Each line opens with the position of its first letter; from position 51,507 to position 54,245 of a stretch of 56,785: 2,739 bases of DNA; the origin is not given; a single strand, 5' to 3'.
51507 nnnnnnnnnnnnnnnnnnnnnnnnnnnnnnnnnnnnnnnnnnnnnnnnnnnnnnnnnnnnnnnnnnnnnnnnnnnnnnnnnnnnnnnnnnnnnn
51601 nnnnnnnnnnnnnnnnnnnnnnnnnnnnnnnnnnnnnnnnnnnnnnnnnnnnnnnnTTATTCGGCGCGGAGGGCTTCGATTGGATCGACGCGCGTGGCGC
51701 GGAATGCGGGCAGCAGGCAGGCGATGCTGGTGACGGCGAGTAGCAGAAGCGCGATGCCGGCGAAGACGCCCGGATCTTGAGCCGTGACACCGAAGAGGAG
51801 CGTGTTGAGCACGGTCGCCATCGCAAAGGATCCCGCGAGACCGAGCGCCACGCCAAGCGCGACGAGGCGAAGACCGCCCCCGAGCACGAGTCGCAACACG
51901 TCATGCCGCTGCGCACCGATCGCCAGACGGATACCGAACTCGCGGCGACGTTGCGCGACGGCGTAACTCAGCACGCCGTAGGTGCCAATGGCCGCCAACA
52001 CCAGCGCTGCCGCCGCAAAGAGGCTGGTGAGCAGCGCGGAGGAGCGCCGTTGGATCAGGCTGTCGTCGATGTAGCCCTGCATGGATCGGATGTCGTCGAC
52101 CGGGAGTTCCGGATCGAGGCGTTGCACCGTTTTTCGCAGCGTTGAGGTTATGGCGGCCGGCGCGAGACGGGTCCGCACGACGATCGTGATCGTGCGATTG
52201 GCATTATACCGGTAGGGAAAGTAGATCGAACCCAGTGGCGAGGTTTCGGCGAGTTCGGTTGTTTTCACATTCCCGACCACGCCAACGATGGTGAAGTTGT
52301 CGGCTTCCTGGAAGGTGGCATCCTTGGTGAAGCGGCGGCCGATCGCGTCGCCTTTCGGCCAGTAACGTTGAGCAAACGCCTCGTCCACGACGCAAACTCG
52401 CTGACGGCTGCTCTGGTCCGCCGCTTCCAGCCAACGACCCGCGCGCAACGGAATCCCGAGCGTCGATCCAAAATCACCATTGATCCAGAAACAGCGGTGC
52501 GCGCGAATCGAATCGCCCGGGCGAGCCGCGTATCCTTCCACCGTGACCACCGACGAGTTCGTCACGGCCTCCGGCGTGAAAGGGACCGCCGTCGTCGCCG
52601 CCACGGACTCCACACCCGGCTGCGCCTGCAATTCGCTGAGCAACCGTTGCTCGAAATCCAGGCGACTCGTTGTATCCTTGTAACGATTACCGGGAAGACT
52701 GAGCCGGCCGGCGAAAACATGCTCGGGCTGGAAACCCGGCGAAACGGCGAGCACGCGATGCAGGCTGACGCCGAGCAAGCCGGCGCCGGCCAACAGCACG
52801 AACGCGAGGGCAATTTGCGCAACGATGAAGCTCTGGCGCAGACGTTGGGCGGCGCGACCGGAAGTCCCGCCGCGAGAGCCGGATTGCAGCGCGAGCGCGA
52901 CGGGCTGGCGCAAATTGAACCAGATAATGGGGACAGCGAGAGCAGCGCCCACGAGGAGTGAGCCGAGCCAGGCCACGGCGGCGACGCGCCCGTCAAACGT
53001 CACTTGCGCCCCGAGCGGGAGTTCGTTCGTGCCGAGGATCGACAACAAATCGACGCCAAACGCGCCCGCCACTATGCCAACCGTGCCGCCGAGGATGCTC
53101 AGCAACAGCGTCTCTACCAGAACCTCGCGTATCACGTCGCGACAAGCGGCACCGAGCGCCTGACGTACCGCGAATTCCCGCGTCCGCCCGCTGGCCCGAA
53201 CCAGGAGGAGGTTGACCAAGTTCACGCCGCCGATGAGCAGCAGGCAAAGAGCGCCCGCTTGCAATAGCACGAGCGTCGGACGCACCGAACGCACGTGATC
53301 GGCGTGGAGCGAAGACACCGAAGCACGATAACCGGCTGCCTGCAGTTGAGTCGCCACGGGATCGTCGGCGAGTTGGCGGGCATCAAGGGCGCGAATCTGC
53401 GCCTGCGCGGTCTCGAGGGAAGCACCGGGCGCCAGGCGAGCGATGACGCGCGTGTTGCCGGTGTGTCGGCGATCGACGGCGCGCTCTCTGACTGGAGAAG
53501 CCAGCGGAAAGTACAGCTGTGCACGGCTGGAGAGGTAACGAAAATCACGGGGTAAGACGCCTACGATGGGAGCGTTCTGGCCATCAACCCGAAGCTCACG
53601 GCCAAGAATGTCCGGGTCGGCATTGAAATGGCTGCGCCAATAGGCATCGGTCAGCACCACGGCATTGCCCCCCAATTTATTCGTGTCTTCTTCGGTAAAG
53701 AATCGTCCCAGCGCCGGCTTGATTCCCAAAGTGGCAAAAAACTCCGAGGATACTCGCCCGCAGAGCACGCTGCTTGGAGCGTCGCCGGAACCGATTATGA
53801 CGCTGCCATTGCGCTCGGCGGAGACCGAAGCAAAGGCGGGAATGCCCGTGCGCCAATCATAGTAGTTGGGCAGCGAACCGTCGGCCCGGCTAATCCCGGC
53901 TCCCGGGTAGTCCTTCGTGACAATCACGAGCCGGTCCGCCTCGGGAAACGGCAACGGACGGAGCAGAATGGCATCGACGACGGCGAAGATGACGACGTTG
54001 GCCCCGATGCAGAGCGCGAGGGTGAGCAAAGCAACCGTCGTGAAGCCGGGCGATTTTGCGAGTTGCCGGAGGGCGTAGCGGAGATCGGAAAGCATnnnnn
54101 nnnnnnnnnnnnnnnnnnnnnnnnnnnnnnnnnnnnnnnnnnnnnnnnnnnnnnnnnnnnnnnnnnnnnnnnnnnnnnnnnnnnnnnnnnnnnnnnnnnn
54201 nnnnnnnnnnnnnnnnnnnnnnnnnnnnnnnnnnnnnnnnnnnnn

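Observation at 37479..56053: One adaptor plus one ABC ATPase heading an array of six tandem 'orphan' ADOP double-FtsX permeases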

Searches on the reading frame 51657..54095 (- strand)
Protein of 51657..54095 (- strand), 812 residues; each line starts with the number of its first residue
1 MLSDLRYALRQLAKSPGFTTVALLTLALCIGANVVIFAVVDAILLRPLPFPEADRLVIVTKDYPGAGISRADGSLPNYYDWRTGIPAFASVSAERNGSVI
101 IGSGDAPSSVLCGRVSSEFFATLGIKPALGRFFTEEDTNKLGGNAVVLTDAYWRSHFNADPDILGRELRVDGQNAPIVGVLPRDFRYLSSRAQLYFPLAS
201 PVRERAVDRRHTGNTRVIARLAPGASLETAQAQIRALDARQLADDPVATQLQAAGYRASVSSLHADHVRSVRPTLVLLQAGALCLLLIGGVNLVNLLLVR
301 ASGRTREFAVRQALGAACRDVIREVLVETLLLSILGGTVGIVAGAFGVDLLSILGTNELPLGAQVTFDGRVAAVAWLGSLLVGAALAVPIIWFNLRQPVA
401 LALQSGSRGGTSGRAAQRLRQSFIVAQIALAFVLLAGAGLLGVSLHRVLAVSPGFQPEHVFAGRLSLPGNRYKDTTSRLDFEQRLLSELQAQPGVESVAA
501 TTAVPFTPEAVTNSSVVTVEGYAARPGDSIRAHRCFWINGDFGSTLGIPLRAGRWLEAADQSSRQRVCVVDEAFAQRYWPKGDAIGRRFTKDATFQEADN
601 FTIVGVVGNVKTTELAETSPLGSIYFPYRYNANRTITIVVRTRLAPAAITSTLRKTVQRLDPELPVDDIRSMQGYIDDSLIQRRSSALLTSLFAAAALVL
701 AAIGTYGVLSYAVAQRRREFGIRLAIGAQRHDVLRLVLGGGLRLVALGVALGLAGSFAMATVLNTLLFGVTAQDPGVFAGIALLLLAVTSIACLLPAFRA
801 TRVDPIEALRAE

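Call 5: search_protein_families(library=ncbifam, proteins=[window:51657-54095:-], max_evalue=0.001)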
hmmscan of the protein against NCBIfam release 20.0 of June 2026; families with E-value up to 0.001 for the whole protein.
window:51657-54095:- (812 aa): 5 families
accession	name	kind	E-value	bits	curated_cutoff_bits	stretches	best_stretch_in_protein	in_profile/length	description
TIGR03434.1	ADOP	subfamily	2.3e-244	813.2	622.3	1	2-812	2-803/803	ADOP family duplicated permease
NF007826.0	PRK10535.1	equivalog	2.6e-33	115.2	966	2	108-383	365-625/648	macrolide ABC transporter ATP-binding protein/permease MacB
NF038008.1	ABC_perm_DarB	equivalog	1.5e-05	23.2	700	0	275-576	273-558/777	darobactin export ABC transporter permease subunit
TIGR02212.1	lolCE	equivalog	0.00043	19.3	362.45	0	284-346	275-337/411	lipoprotein-releasing ABC transporter permease subunit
TIGR01185.1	devC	equivalog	0.0009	18.3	290.35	0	626-794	199-361/380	ABC transporter permease DevC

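Call 6: search_protein_families(library=pfam, proteins=[window:51657-54095:-], max_evalue=0.001)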
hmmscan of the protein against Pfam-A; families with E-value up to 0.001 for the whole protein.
window:51657-54095:- (812 aa): 2 families
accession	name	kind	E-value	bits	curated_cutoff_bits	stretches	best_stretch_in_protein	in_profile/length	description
PF12704.14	MacB_PCD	-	3.5e-42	145.5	27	2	19-237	1-207/207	MacB-like periplasmic core domain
PF02687.27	FtsX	-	4.5e-26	91.7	25.5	2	692-805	2-120/120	FtsX-like permease C-terminal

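Call 18: find_related_loci(query=A1, collection=genome_contigs, flank=10000)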
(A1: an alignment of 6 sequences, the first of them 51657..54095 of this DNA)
Query A1 (812 aa) in genome_contigs; peptide patterns used: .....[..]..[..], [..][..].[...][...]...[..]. (x = any residue, [..] = any of these).
599 stretches matched a pattern (row limit reached: there are more); 568 encode a relative of the query (tblastn E <= 1e-3); the best 80 are kept; 79 distinct loci.
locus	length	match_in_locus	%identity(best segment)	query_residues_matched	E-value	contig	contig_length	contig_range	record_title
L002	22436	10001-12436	51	1-812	0e+0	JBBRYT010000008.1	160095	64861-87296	MAG: Chthoniobacterales bacterium isolate La5_metabat2.155 La5_metabat2.155_K_2530966_L_160095_cov_15.0350, whole genome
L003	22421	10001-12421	50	2-812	0e+0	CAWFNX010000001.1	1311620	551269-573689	MAG: uncultured Verrucomicrobiae bacterium isolate MFD06085.bin.1.132 genome assembly, contig: contig_14733, whole genom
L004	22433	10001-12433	52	1-812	0e+0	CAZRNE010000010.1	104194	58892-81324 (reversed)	MAG TPA_asm: uncultured Opitutaceae bacterium isolate binchicken_co130_43 genome assembly, contig: NODE_366_length_10419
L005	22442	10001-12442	40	1-812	3e-161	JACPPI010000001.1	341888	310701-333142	MAG: Opitutia bacterium isolate NC_groundwater_623_Pr5_B-0.1um_67_152 alan_book_18_scaffold_14357, whole genome shotgun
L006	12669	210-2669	38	1-812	8e-151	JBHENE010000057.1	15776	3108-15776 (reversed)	MAG: Chthoniobacterales bacterium isolate S4_bin.3.orig S4_k141_605603, whole genome shotgun sequence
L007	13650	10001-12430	35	1-812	1e-144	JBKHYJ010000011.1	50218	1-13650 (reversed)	MAG: Blastocatellia bacterium isolate NC_bin.3.orig k127_368873, whole genome shotgun sequence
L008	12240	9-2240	48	72-812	0e+0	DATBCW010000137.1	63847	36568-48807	MAG TPA_asm: Chthoniobacterales bacterium isolate SMAG_U5795 k141_3039618, whole genome shotgun sequence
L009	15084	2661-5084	50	2-812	0e+0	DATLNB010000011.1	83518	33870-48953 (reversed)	MAG TPA_asm: Chthoniobacterales bacterium isolate SMAG_U13789 k141_1910256, whole genome shotgun sequence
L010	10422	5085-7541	38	2-812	6e-141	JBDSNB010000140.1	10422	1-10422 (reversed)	MAG: Chthoniobacterales bacterium isolate cluster1_bin.406 k127_2409710, whole genome shotgun sequence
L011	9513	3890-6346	37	2-812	2e-140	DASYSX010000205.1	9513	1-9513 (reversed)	MAG TPA_asm: Candidatus Udaeobacter sp. isolate SMAG_U4550 k141_2106094, whole genome shotgun sequence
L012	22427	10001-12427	40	1-812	3e-140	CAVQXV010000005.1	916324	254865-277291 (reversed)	MAG: uncultured Gemmatimonadales bacterium isolate MFD00008.bin.2.66 genome assembly, contig: contig_59099, whole genome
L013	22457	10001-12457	34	2-809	7e-140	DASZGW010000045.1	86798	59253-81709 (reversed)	MAG TPA_asm: Candidatus Udaeobacter sp. isolate SMAG_U6559 k141_6684862, whole genome shotgun sequence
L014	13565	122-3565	50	1-812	0e+0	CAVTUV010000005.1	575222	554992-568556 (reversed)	MAG: uncultured Verrucomicrobiae bacterium isolate MFD04944.bin.2.52 genome assembly, contig: contig_36332, whole genome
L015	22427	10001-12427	37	1-812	5e-146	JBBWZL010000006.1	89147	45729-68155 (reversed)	MAG: Verrucomicrobiota bacterium isolate Holy_436 scaffold_2068913, whole genome shotgun sequence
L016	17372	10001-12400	36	1-812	7e-143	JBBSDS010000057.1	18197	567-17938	MAG: Chthoniobacterales bacterium isolate LS1_sbin.21 LS1_sbin.21_K_837366_L_18197_cov_11.0000, whole genome shotgun seq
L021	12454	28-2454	35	4-812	9e-130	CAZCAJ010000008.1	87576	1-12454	MAG TPA_asm: uncultured Opitutaceae bacterium isolate binchicken_co162_448 genome assembly, contig: NODE_322_length_8757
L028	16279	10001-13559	38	2-812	4e-138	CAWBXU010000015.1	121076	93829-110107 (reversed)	MAG: uncultured Verrucomicrobiae bacterium isolate MFD05442.bin.2.102 genome assembly, contig: contig_52581, whole genom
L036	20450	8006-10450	33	1-809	2e-139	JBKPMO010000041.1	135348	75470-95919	MAG: Verrucomicrobiota bacterium isolate GS_HAYS_MAG_00064 GS_HAYS_000003271425, whole genome shotgun sequence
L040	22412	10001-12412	35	1-812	2e-123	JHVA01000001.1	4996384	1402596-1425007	Acidobacteriaceae bacterium KBS 146 M015DRAFT_scf7180000000004_quiver.1_C, whole genome shotgun sequence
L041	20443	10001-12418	35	2-812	3e-132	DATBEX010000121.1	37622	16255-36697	MAG TPA_asm: Candidatus Udaeobacter sp. isolate SMAG_U3793 k141_865614, whole genome shotgun sequence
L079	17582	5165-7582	37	1-812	1e-137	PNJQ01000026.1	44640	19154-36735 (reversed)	MAG: Opitutus sp. isolate WM.026 WM_1000295_44640, whole genome shotgun sequence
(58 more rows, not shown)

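Call 31: search_protein_families(library=pfam, proteins=[L079:2-781:+, L079:825-1178:+, L079:1205-2533:+, L041:23-1057:+, L041:1054-2553:+, L021:2541-4457:+, L021:4673-5338:+, L021:5342-6829:+, L021:7148-9607:+, L021:6834-8237:+], max_evalue=0.00001)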
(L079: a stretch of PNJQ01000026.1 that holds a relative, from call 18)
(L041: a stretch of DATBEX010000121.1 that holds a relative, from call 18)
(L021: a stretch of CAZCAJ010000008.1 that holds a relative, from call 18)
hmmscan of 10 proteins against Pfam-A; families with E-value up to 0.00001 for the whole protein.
L079:2-781:+ (259 aa): 5 families
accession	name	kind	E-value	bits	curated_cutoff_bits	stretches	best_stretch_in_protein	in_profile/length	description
PF00158.32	Sigma54_activat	-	2.6e-50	170.8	20.2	1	1-126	42-167/168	Sigma-54 interaction domain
PF25601.1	AAA_lid_14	-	1.3e-23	83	27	1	132-209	1-78/87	AAA+ ATPase lid domain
PF02954.25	HTH_8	-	1.3e-12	47.7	22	1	216-257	1-42/42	Bacterial regulatory protein, Fis family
PF14532.12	Sigma54_activ_2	-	7.3e-12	46.1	25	1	47-131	64-138/138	Sigma-54 interaction domain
PF18024.7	HTH_50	-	5.6e-06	26.4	27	0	221-259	12-49/50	Helix-turn-helix domain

L079:825-1178:+ (117 aa): 1 family
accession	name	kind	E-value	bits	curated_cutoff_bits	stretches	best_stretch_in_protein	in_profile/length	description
PF05635.17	23S_rRNA_IVP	-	1.5e-35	122.1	33.8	1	6-107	2-103/106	23S rRNA-intervening sequence protein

L079:1205-2533:+ (442 aa): 1 family
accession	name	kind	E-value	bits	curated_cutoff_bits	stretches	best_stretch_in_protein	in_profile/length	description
PF02518.31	HATPase_c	-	1.2e-18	68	26.4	1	339-442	2-109/111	Histidine kinase-, DNA gyrase B-, and HSP90-like ATPase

L041:23-1057:+ (344 aa): 8 families
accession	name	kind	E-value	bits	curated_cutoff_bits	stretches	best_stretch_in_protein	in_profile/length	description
PF00158.32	Sigma54_activat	-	6.6e-65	218.3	20.2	1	44-210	1-167/168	Sigma-54 interaction domain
PF25601.1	AAA_lid_14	-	1.1e-22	80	27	1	216-286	1-71/87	AAA+ ATPase lid domain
PF14532.12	Sigma54_activ_2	-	1.4e-17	64.6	25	1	46-215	2-138/138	Sigma-54 interaction domain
PF02954.25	HTH_8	-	8.1e-13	48.3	22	1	301-342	1-42/42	Bacterial regulatory protein, Fis family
PF00004.35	AAA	-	1.2e-08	35.9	21.2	1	68-203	1-129/131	ATPase family associated with various cellular activities (AAA)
PF07728.20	AAA_5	-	1.3e-07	32.1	22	1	67-188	1-125/139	AAA domain (dynein-related subfamily)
PF18024.7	HTH_50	-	6.8e-07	29.3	27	1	302-344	8-49/50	Helix-turn-helix domain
PF01078.27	Mg_chelatase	-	2.5e-06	27.5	20.3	0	65-186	22-158/207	Magnesium chelatase, subunit ChlI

L041:1054-2553:+ (499 aa): 1 family
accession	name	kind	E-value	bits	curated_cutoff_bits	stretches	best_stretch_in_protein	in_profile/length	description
PF02518.31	HATPase_c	-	2.4e-16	60.6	26.4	1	396-498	2-108/111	Histidine kinase-, DNA gyrase B-, and HSP90-like ATPase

L021:2541-4457:+ (638 aa): 0 families

L021:4673-5338:+ (221 aa): 2 families
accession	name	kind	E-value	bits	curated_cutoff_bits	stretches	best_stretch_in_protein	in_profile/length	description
PF00005.33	ABC_tran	-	7.1e-29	101.6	25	1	21-169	1-136/137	ABC transporter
PF13304.12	AAA_21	-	5.5e-12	46.8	27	0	134-201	230-299/304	AAA domain, putative AbiEii toxin, Type IV TA system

L021:5342-6829:+ (495 aa): 1 family
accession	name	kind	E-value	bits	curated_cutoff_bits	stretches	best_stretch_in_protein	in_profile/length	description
PF02321.23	OEP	-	2e-42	145.6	22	2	295-482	5-187/187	Outer membrane efflux protein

L021:7148-9607:+ (819 aa): 2 families
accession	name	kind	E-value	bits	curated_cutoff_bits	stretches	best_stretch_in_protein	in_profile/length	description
PF02518.31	HATPase_c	-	5.4e-22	78.8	26.4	1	712-816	2-109/111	Histidine kinase-, DNA gyrase B-, and HSP90-like ATPase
PF13581.12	HATPase_c_2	-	1.4e-06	28.8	27.4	1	711-792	27-111/127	Histidine kinase-like ATPase domain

L021:6834-8237:+ (467 aa): 8 families
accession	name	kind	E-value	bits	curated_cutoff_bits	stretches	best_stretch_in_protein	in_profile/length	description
PF00158.32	Sigma54_activat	-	4.9e-64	215.5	20.2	1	168-335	1-168/168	Sigma-54 interaction domain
PF25601.1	AAA_lid_14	-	1.4e-25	89.4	27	1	340-415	1-76/87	AAA+ ATPase lid domain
PF00072.30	Response_reg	-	1.7e-22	80.1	30.2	1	23-137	1-110/111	Response regulator receiver domain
PF14532.12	Sigma54_activ_2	-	1.8e-18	67.6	25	1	171-339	3-138/138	Sigma-54 interaction domain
PF02954.25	HTH_8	-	2.2e-10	40.6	22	1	425-465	2-42/42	Bacterial regulatory protein, Fis family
PF00004.35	AAA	-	8.1e-07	30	21.2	1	192-327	1-129/131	ATPase family associated with various cellular activities (AAA)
PF07728.20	AAA_5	-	1.4e-06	28.8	22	1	192-310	2-123/139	AAA domain (dynein-related subfamily)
PF07724.20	AAA_2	-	5.2e-06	27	27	1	189-301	3-115/166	AAA domain (Cdc48 subfamily)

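Call 37: search_solved_structures(query=window:51657-54095:-, max_evalue=0.01)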
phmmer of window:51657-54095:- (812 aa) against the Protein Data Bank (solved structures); distinct sequences matched with E-value up to 0.01: 8.
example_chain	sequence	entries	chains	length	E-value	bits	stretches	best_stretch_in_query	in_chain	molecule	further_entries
5nik_J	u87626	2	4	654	1e-21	80.3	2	103-344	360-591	Macrolide export ATP-binding/permease protein MacB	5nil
5gko_A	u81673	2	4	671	1e-12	50.6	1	112-347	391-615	Macrolide export ATP-binding/permease protein MacB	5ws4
5lil_A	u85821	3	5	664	7.5e-12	47.7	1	94-345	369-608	Macrolide export ATP-binding/permease protein MacB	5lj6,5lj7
5xu1_M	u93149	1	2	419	5.3e-11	44.9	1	251-347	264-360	ABC transporter permeae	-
9o9x_C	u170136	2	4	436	0.0013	20.5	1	695-780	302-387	ABC transporter permease YtrF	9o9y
7w78_B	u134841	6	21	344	0.0021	19.7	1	629-810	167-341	Putative ABC transport system integral membrane protein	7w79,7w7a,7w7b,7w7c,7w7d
9w37_A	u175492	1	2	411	0.0025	19.5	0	238-346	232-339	LolF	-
9w35_A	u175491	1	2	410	0.0074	18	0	238-346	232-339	LolF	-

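Call 53: search_protein_families(library=pfam, proteins=[L040:9429-9767:+, L009:1509-2615:+, L036:11727-12728:+, L028:10386-10955:+, L004:4288-4545:+], max_evalue=0.01)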
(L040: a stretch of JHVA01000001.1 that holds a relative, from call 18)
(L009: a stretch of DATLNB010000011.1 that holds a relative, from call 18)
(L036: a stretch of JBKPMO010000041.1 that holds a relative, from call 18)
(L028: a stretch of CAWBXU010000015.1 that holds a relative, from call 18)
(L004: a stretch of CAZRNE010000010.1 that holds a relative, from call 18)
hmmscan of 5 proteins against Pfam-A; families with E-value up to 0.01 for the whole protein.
L040:9429-9767:+ (113 aa): 1 family
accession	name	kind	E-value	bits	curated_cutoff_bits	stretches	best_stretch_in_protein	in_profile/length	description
PF03551.20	PadR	-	3.8e-21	75.3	27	1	16-91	1-75/75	Transcriptional regulator PadR-like family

L009:1509-2615:+ (369 aa): 1 family
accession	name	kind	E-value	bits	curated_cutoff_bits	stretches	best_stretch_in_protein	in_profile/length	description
PF13349.12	DUF4097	-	3.3e-07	30.4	22.9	1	105-367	4-246/247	Toastrack DUF4097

L036:11727-12728:+ (334 aa): 1 family
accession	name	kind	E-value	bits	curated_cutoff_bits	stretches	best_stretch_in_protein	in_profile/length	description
PF13349.12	DUF4097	-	2.7e-10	40.5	22.9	1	45-324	9-246/247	Toastrack DUF4097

L028:10386-10955:+ (190 aa): 1 family
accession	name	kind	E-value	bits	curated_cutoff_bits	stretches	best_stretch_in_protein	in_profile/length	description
PF02687.27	FtsX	-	1e-17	64.7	25.5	1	70-183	2-120/120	FtsX-like permease C-terminal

L004:4288-4545:+ (86 aa): 0 families

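Call 60: predict_structure(alignment_id=A1)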
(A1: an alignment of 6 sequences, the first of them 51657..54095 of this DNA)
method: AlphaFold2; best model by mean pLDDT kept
length: 812 residues; sequences in the alignment: 6
mean_pLDDT: 77.0   pTM: 0.68
mean pLDDT of the five models: 77.0, 71.2, 70.7, 69.4, 68.2
residues with pLDDT >= 90: 105; 70-90: 515; 50-70: 137; < 50: 55
segments of 3 or more residues with pLDDT < 50: 64-68, 201-213, 247-249, 356-362, 407-411, 526-530, 594-597, 615-620, 630-632
pLDDT, mean of each block of 10 residues (from residue 1): 56 64 83 82 70 84 53 60 85 80 73 85 90 82 81 87 87 87 71 78 41 68 90 83 58 63 75 79 85 79 70 73 81 86 84 55 65 81 78 71 52 68 88 89 79 83 82 76 91 92 69 68 56 78 91 87 76 87 85 53 89 47 75 75 92 91 84 81 76 87 82 75 83 85 88 88 69 79 87 84 77 57
secondary structure, 60 per line:
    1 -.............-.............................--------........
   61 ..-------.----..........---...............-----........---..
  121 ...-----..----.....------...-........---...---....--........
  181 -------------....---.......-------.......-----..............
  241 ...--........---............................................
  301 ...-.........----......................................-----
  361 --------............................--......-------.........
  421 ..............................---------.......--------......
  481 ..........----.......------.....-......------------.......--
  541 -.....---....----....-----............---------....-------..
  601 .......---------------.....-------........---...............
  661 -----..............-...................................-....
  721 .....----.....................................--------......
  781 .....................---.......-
elements in order (helices of 4 or more, strands of 3 or more residues): H2-14 H16-44 E56-62 H75-84 E88-102 E108-115 H119-123 H135-139 E146-148 H150-157 E167-170 E173-180 E194-197 H201-207 E215-221 H227-243 H246-253 E257-262 H263-303 H305-313 H318-355 H369-396 H399-404 H412-450 E460-466 H475-490 E495-501 H508-512 E514-519 E532-538 H542-546 E550-553 H558-561 E567-571 H572-578 E588-591 E599-607 E623-627 E635-642 H646-660 E666-671 H672-679 H681-715 H717-725 H730-766 H775-801 H805-811
